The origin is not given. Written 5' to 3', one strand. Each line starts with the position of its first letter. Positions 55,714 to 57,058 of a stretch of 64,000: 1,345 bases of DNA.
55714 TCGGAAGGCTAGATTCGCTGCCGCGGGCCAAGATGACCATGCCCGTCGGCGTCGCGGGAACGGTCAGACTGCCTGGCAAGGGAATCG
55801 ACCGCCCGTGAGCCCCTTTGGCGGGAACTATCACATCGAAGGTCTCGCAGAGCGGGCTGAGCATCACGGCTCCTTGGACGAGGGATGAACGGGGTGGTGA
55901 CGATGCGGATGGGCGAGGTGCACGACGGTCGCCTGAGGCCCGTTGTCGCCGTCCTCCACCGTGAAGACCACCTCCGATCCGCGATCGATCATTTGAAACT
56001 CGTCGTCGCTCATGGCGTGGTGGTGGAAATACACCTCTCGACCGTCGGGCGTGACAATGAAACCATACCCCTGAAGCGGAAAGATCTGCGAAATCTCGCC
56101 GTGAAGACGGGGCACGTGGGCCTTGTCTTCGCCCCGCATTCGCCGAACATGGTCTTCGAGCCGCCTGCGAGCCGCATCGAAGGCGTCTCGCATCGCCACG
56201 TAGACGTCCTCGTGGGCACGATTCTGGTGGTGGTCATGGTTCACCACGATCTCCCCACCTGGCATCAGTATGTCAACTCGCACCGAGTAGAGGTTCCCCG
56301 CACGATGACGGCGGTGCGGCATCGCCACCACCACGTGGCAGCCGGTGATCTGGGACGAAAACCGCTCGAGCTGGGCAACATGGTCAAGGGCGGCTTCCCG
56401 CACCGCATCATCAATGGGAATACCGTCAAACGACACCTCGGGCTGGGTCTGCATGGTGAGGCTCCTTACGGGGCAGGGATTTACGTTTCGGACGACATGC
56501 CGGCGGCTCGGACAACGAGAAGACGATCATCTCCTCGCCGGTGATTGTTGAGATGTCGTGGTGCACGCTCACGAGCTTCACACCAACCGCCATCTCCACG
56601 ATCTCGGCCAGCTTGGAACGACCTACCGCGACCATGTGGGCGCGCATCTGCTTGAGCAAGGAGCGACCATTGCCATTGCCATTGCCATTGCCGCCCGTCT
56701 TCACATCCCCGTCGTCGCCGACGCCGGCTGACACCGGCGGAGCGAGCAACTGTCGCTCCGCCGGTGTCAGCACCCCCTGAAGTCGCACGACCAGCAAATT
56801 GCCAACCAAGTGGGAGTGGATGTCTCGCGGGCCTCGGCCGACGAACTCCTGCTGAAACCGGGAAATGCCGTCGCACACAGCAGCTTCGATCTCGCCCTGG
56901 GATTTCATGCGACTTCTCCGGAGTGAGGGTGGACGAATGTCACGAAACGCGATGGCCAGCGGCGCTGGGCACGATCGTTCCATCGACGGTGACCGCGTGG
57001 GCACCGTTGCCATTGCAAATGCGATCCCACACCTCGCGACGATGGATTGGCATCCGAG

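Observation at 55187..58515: CsrA embedded among three DUF2294 paralogues and co-operonic with an HPF-cold-shock fusion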

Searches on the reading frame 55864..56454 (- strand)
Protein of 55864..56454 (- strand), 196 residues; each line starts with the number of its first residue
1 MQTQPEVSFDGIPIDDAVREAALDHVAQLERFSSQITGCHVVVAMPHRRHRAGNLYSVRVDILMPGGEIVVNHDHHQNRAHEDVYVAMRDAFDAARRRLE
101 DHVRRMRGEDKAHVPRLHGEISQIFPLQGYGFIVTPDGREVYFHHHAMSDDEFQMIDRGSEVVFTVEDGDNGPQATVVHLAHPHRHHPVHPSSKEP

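Call 3: search_protein_families(library=pfam, proteins=[window:55864-56454:-], max_evalue=0.01)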
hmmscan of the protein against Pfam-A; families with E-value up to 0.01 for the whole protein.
window:55864-56454:- (196 aa): 2 families
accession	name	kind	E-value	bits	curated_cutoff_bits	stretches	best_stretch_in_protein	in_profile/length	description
PF02482.25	Ribosomal_S30AE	-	1.5e-12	48.5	23.7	1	7-107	3-88/88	Sigma 54 modulation protein / S30EA ribosomal protein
PF00313.28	CSD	-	1.6e-12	47.5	27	1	128-179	12-64/66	'Cold-shock' DNA-binding domain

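Call 16: search_protein_families(library=ncbifam, proteins=[window:55864-56454:-], max_evalue=0.1)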
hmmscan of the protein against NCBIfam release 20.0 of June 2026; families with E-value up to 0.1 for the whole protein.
window:55864-56454:- (196 aa): 14 families
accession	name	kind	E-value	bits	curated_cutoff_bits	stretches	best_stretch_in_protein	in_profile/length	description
NF049933.1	TransAntitermCspE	equivalog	1.8e-10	40.8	120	1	128-178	15-66/69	transcription antiterminator/RNA stability regulator CspE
NF007679.0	PRK10354.1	subfamily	1.5e-09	38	130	1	128-178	16-67/70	RNA chaperone/antiterminator CspA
NF038236.1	retron_eff_Se72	equivalog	3.7e-09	36.4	82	1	121-179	3-60/62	retron Se72 family effector protein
TIGR00741.1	yfiA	equivalog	1.6e-07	31.7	40.9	1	11-106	9-95/102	ribosome hibernation-promoting factor, HPF/YfiA family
NF008190.0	PRK10943.1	subfamily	2.9e-07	30.4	137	1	127-178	14-66/69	cold shock-like protein CspC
NF007378.0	PRK09890.1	equivalog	5.5e-07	29.7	144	1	128-178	16-67/70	cold shock protein CspG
NF007062.0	PRK09507.1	subfamily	1.8e-06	27.8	133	1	120-178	7-66/69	transcription antiterminator/RNA stability regulator CspE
TIGR02381.1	cspD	equivalog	2e-05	24.5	115.4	1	128-179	13-65/68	cold shock domain-containing protein CspD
NF011574.0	PRK14998.1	equivalog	0.0012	19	147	1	128-178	13-64/73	cold shock-like protein CspD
NF007405.0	PRK09937.1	equivalog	0.0012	18.9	152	1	128-178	13-64/74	cold shock-like protein CspD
NF012007.0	PRK15463.1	subfamily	0.011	15.5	111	1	128-180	16-69/70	cold shock-like protein CspF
NF007780.0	PRK10470.1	equivalog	0.014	15.7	125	1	10-106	8-92/95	ribosome hibernation promoting factor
NF012008.0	PRK15464.1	equivalog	0.025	14.7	141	1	128-180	16-69/70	cold shock-like protein CspH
NF007654.0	PRK10324.1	equivalog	0.053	14.1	158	0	13-101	11-87/113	ribosome-associated translation inhibitor RaiA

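Call 73: find_homologous_proteins(query=window:55864-56454:-, max_evalue=0.001)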
Query window:55864-56454:- (196 aa): 1335 proteins with E <= 0.001 among 1582 candidates; the best 120 are listed.
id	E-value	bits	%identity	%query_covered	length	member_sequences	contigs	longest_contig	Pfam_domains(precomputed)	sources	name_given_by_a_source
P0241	4.0e-127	440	100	100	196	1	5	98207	PF02482.26,PF00313.29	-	-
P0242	1.4e-89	317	72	100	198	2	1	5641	PF02482.26,PF00313.29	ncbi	-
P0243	3.9e-89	316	75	94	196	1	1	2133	PF02482.26,PF00313.29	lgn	-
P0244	7.0e-88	312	74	94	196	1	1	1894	PF02482.26,PF00313.29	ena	-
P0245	1.3e-87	311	72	92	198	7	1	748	PF02482.26,PF00313.29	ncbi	-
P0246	2.1e-86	307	73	92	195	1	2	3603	PF02482.26,PF00313.29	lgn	-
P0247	6.1e-86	305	71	98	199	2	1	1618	PF02482.26,PF00313.29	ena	-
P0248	7.1e-86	305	70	97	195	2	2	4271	PF02482.26,PF00313.29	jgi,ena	jgi:cold shock CspA family protein/ribosome-associated translation inhibitor RaiA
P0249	1.0e-85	305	72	95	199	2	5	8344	PF02482.26,PF00313.29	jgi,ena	jgi:cold shock CspA family protein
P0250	1.2e-85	304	72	95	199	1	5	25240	PF02482.26,PF00313.29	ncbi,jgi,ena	jgi:cold shock CspA family protein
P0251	3.7e-85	303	72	95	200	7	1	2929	PF02482.26,PF00313.29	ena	-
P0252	5.1e-85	302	71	95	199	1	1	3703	PF02482.26,PF00313.29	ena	-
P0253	6.1e-85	302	70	94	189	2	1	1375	PF02482.26,PF00313.29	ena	-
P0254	6.5e-85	302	70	97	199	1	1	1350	PF02482.26,PF00313.29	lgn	-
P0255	8.0e-85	302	71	94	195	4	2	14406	PF02482.26,PF00313.29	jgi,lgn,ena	-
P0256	1.3e-84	301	71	95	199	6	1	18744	PF02482.26,PF00313.29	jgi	jgi:cold shock CspA family protein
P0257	1.5e-84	301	69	98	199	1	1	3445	PF02482.26,PF00313.29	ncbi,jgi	jgi:cold shock CspA family protein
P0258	1.7e-84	301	73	97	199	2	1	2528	PF02482.26,PF00313.29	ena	-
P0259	2.0e-84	300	69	98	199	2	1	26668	PF02482.26,PF00313.29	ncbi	ncbi:MAG: cold shock domain-containing protein [Planctomycetaceae bacterium]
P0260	2.0e-84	300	71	95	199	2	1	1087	PF02482.26,PF00313.29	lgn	-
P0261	2.5e-84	300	69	94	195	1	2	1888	PF02482.26,PF00313.29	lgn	-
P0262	4.1e-84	299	72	95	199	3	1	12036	PF02482.26,PF00313.29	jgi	jgi:cold shock CspA family protein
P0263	4.8e-84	299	71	94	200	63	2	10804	PF02482.26,PF00313.29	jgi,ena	-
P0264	5.5e-84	299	72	95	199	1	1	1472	PF02482.26,PF00313.29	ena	-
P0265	8.2e-84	298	70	95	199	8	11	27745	PF02482.26,PF00313.29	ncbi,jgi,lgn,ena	jgi:cold shock CspA family protein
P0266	9.0e-84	298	71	95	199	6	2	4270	PF02482.26,PF00313.29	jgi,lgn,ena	jgi:cold shock CspA family protein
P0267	1.1e-83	298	72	94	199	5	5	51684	PF02482.26,PF00313.29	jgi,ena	-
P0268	1.1e-83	298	72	94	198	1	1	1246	PF02482.26,PF00313.29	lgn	-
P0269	1.6e-83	298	69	95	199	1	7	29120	PF02482.26,PF00313.29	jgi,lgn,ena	jgi:cold shock CspA family protein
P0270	1.6e-83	297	70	95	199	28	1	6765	PF02482.26,PF00313.29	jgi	-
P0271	1.7e-83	297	70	94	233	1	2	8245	PF02482.26,PF00313.29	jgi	jgi:cold shock CspA family protein/ribosome-associated translation inhibitor RaiA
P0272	2.1e-83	297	69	95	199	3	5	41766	PF02482.26,PF00313.29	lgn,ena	-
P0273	2.2e-83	297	69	95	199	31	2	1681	PF02482.26,PF00313.29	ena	-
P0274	2.3e-83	297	71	94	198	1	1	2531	PF02482.26,PF00313.29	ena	-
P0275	2.3e-83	297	68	99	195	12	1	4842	PF02482.26,PF00313.29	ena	-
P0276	2.7e-83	297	70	95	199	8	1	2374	PF02482.26,PF00313.29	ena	-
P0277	4.0e-83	296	71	97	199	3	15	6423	PF02482.26,PF00313.29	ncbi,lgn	-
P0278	1.5e-82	294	70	95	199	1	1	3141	PF02482.26,PF00313.29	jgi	jgi:cold shock CspA family protein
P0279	1.7e-82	294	69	95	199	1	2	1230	PF02482.26,PF00313.29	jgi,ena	jgi:cold shock CspA family protein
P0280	1.8e-82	294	67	99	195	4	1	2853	PF02482.26,PF00313.29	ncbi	-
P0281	2.2e-82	294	66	100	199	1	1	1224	PF02482.26,PF00313.29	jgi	-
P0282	3.8e-82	293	71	94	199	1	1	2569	PF02482.26,PF00313.29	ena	-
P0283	9.2e-82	292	69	95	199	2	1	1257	PF02482.26,PF00313.29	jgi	-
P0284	3.5e-81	290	71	94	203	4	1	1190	PF02482.26,PF00313.29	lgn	-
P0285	4.1e-81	290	70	94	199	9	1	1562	PF02482.26,PF00313.29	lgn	-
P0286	4.2e-81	290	68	94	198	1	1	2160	PF02482.26,PF00313.29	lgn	-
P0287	5.8e-81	289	69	95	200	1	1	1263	PF02482.26,PF00313.29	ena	-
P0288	5.9e-81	289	69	95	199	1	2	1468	PF02482.26,PF00313.29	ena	-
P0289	7.3e-81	289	69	95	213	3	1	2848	PF02482.26,PF00313.29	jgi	jgi:ribosomal subunit interface protein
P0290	1.0e-80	288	70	94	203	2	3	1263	PF02482.26,PF00313.29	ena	-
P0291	1.1e-80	288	70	95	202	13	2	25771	PF02482.26,PF00313.29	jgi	jgi:cold shock CspA family protein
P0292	2.0e-80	287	70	92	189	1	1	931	PF02482.26,PF00313.29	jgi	jgi:cold shock CspA family protein/ribosome-associated translation inhibitor RaiA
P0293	2.5e-80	287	68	95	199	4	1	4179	PF02482.26,PF00313.29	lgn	-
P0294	3.4e-80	287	68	95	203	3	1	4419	PF02482.26,PF00313.29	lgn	-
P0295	3.4e-80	287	70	94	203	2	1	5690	PF02482.26,PF00313.29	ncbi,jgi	jgi:cold shock CspA family protein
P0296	3.7e-80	287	70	95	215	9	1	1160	PF02482.26,PF00313.29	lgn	-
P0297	5.0e-80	286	67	99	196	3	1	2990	PF02482.26,PF00313.29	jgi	-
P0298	7.5e-80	286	69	94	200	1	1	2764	PF02482.26,PF00313.29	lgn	-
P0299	1.0e-79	285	69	95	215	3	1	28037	PF02482.26,PF00313.29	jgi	-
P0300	1.2e-79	285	69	94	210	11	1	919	PF02482.26,PF00313.29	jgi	jgi:cold shock CspA family protein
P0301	1.4e-79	285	68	94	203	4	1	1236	PF02482.26,PF00313.29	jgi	-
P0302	1.7e-79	284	67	94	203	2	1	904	PF02482.26,PF00313.29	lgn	-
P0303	1.7e-79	284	68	95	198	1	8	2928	PF02482.26,PF00313.29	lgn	-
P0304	1.8e-79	284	65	100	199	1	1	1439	PF02482.26,PF00313.29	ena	-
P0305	2.0e-79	284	66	95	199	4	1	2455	PF02482.26,PF00313.29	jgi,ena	jgi:cold shock CspA family protein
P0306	2.4e-79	284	67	99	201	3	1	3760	PF02482.26,PF00313.29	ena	-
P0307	2.6e-79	284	65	100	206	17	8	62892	PF02482.26,PF00313.29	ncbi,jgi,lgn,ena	jgi:cold shock CspA family protein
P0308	2.6e-79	284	69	94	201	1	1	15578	PF02482.26,PF00313.29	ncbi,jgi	jgi:cold shock CspA family protein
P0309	3.0e-79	284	68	94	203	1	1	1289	PF02482.26,PF00313.29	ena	-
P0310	3.4e-79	283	68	94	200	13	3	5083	PF02482.26,PF00313.29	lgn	-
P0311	3.4e-79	283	67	94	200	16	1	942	PF02482.26,PF00313.29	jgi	-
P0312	3.6e-79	283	68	94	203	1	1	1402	PF02482.26,PF00313.29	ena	-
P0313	5.4e-79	283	67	94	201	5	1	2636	PF02482.26,PF00313.29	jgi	jgi:cold shock CspA family protein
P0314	6.5e-79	282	67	94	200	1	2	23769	PF02482.26,PF00313.29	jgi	jgi:cold shock CspA family protein/ribosome-associated translation inhibitor RaiA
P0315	8.1e-79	282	67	95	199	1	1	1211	PF02482.26,PF00313.29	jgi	-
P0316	8.6e-79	282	68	94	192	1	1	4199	PF02482.26,PF00313.29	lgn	-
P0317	1.1e-78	282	66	94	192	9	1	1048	PF02482.26,PF00313.29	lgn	-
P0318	1.2e-78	282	66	92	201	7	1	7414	PF02482.26,PF00313.29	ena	-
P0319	1.6e-78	281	68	93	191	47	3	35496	PF02482.26,PF00313.29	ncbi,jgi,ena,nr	ncbi:MAG: HPF/RaiA family ribosome-associated protein [Planctomycetia bacterium]|nr:HPF/RaiA family 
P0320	1.9e-78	281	68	94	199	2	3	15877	PF02482.26,PF00313.29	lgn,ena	-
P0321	1.9e-78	281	67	94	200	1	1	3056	PF02482.26,PF00313.29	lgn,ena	-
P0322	3.7e-78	280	65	98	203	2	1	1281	PF02482.26,PF00313.29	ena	-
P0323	4.1e-78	280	65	100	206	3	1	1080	PF02482.26,PF00313.29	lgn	-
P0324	4.2e-78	280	64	98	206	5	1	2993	PF02482.26,PF00313.29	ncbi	ncbi:MAG: cold shock domain-containing protein [Planctomycetia bacterium]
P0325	4.8e-78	280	66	95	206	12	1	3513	PF02482.26,PF00313.29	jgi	jgi:ribosomal subunit interface protein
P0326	7.3e-78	279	63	99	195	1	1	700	PF02482.26,PF00313.29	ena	-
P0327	8.0e-78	279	67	96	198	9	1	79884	PF02482.26,PF00313.29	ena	-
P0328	8.7e-78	279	67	94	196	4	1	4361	PF02482.26,PF00313.29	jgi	jgi:cold shock CspA family protein/ribosome-associated translation inhibitor RaiA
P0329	1.0e-77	279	66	94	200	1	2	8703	PF02482.26,PF00313.29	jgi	jgi:cold shock CspA family protein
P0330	1.2e-77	278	65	95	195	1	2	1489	PF02482.26,PF00313.29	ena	-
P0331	1.2e-77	278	66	94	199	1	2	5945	PF02482.26,PF00313.29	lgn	-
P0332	1.3e-77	278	66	100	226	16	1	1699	PF02482.26,PF00313.29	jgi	-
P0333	1.5e-77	278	67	94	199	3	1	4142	PF02482.26,PF00313.29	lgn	-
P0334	1.6e-77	278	69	92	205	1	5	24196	PF02482.26,PF00313.29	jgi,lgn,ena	jgi:cold shock CspA family protein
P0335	1.6e-77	278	65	94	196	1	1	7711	PF02482.26,PF00313.29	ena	-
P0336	1.6e-77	278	65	97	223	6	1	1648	PF02482.26,PF00313.29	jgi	-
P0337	1.9e-77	278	66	94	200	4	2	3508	PF02482.26,PF00313.29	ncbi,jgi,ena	jgi:cold shock CspA family protein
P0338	2.2e-77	277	67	95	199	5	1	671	PF02482.26,PF00313.29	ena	-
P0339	2.3e-77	277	63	99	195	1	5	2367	PF02482.26,PF00313.29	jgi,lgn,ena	-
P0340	2.4e-77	277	66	94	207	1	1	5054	PF02482.26,PF00313.29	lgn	-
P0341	2.5e-77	277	66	93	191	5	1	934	PF02482.26,PF00313.29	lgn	-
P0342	2.5e-77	277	66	95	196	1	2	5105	PF02482.26,PF00313.29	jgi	jgi:cold shock CspA family protein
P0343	3.3e-77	277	66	94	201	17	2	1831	PF02482.26,PF00313.29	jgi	jgi:cold shock CspA family protein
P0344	3.6e-77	277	66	94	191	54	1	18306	PF02482.26,PF00313.29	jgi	jgi:cold shock CspA family protein/ribosome-associated translation inhibitor RaiA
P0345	3.8e-77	277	63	99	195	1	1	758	PF02482.26,PF00313.29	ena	-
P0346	4.1e-77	277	71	88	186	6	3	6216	PF02482.26,PF00313.29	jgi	jgi:cold shock CspA family protein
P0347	4.2e-77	277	67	94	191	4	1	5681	PF02482.26,PF00313.29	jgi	-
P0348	7.3e-77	276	67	94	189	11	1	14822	PF02482.26,PF00313.29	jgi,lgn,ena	jgi:cold shock CspA family protein/ribosome-associated translation inhibitor RaiA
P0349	9.4e-77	275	65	94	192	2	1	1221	PF02482.26,PF00313.29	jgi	jgi:cold shock CspA family protein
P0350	9.9e-77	275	65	95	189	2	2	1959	PF02482.26,PF00313.29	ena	-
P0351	1.2e-76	275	63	99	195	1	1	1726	PF02482.26,PF00313.29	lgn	-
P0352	1.3e-76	275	67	94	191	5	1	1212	PF02482.26,PF00313.29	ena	-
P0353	1.4e-76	275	66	94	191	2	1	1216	PF02482.26,PF00313.29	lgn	-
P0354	1.4e-76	275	65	95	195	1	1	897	PF02482.26,PF00313.29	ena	-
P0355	1.5e-76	275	67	94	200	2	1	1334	PF02482.26,PF00313.29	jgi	-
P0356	1.6e-76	275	64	99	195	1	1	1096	PF02482.26,PF00313.29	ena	-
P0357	1.7e-76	275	64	99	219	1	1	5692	PF02482.26,PF00313.29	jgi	-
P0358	1.8e-76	274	66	94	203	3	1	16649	PF02482.26,PF00313.29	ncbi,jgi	jgi:cold shock CspA family protein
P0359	1.8e-76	274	66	94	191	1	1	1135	PF02482.26,PF00313.29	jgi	jgi:cold shock CspA family protein/ribosome-associated translation inhibitor RaiA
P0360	1.9e-76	274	67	94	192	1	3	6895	PF02482.26,PF00313.29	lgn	-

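Call 74: find_encoding_contigs(protein=P0307, flank=7000, max_places=3)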
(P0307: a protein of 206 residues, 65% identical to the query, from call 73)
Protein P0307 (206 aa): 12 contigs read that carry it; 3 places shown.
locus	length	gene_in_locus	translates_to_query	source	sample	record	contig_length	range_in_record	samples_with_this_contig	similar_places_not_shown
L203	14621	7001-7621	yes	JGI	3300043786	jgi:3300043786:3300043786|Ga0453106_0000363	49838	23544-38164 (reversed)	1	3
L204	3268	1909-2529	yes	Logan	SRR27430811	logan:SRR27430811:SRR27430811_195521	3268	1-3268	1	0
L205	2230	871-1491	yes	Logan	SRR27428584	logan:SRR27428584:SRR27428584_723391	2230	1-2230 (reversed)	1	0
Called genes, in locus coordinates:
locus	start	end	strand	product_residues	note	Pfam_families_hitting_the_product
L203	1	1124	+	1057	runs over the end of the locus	PF23500:DUF7133, PF00034:Cytochrom_C, PF13442:Cytochrome_CBB3 (weak)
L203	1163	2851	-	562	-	PF03486:HI0933_like (faint), PF12831:FAD_oxidored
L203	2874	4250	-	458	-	PF07586:HXXSHH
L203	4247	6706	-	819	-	PF07626:PSD3, PF07637:PSD5, PF07631:PSD4, PF07627:PSCyt3, PF07624:PSD2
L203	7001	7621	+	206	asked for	PF02482:Ribosomal_S30AE, PF00313:CSD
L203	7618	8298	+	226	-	PF12146:Hydrolase_4 (faint)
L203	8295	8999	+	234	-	PF00156:Pribosyltran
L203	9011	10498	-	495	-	PF01139:RtcB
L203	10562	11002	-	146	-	PF01951:Archease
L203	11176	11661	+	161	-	-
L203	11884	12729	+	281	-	PF13557:Phenol_MetA_deg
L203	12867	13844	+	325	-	PF14534:DUF4440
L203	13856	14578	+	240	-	-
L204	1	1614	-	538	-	?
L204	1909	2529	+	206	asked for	PF02482:Ribosomal_S30AE, PF00313:CSD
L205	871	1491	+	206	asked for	PF02482:Ribosomal_S30AE, PF00313:CSD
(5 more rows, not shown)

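Call 75: find_encoding_contigs(protein=P0267, flank=7000, max_places=2)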
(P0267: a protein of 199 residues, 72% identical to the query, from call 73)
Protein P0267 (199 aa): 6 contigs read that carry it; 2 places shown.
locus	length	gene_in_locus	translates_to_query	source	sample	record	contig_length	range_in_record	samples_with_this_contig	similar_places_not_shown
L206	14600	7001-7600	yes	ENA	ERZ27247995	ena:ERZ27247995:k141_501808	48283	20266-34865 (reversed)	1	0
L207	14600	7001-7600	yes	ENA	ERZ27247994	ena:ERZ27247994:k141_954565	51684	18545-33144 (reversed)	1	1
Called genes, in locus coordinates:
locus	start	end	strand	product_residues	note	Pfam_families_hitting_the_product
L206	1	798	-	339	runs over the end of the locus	PF02729:OTCace_N, PF00185:OTCace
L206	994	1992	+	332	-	-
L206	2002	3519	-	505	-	PF02321:OEP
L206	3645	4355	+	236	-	PF00005:ABC_tran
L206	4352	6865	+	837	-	PF02687:FtsX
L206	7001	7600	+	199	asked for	PF02482:Ribosomal_S30AE, PF00313:CSD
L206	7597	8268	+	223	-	-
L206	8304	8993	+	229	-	PF00156:Pribosyltran, PF14681:UPRTase (faint)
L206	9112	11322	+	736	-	PF00324:AA_permease, PF13520:AA_permease_2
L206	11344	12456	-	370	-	PF01343:Peptidase_S49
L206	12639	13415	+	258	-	PF01648:ACPS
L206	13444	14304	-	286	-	-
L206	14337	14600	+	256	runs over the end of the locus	PF00005:ABC_tran, PF13304:AAA_21 (faint)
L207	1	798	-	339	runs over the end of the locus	PF02729:OTCace_N, PF00185:OTCace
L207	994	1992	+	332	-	-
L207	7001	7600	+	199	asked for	PF02482:Ribosomal_S30AE, PF00313:CSD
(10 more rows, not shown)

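Call 76: find_encoding_contigs(protein=P0327, flank=7000, max_places=2)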
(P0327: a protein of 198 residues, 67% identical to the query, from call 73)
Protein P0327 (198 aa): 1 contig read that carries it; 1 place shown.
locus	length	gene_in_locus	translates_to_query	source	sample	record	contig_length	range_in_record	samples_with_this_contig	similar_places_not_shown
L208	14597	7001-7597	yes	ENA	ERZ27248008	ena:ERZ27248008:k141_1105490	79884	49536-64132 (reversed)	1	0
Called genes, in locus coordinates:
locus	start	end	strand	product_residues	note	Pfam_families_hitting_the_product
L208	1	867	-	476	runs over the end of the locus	PF07643:DUF1598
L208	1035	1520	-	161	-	PF05991:NYN_YacP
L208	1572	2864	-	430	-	PF07969:Amidohydro_3 (weak), PF12890:DHOase, PF01979:Amidohydro_1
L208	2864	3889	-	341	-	PF02729:OTCace_N, PF00185:OTCace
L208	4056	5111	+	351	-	-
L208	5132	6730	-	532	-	PF02321:OEP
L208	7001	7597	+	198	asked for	PF02482:Ribosomal_S30AE, PF00313:CSD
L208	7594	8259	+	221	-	PF12146:Hydrolase_4 (faint), PF01738:DLH (weak)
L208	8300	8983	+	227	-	PF00156:Pribosyltran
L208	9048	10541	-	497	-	PF01139:RtcB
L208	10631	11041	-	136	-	PF01951:Archease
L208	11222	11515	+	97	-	-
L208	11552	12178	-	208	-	-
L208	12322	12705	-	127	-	-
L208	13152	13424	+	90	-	-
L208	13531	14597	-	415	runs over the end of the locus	PF00999:Na_H_Exchanger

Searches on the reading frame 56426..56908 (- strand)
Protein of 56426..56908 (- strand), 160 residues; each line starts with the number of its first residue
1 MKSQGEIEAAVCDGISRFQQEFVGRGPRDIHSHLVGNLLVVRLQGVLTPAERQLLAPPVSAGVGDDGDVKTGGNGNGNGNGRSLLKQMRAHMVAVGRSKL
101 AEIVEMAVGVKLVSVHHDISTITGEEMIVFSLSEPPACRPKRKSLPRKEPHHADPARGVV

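Call 3: search_protein_families(library=pfam, proteins=[window:56426-56908:-], max_evalue=0.01)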
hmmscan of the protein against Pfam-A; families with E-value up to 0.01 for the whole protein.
window:56426-56908:- (160 aa): 1 family
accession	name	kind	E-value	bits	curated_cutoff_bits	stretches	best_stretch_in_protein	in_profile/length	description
PF10057.14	MpsC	-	4e-29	101.4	23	2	4-55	2-53/111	Na+-translocating membrane potential-generating system (MpsC)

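Call 16: search_protein_families(library=ncbifam, proteins=[window:56426-56908:-], max_evalue=0.1)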
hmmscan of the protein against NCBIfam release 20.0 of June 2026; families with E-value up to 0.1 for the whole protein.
window:56426-56908:- (160 aa): 0 families
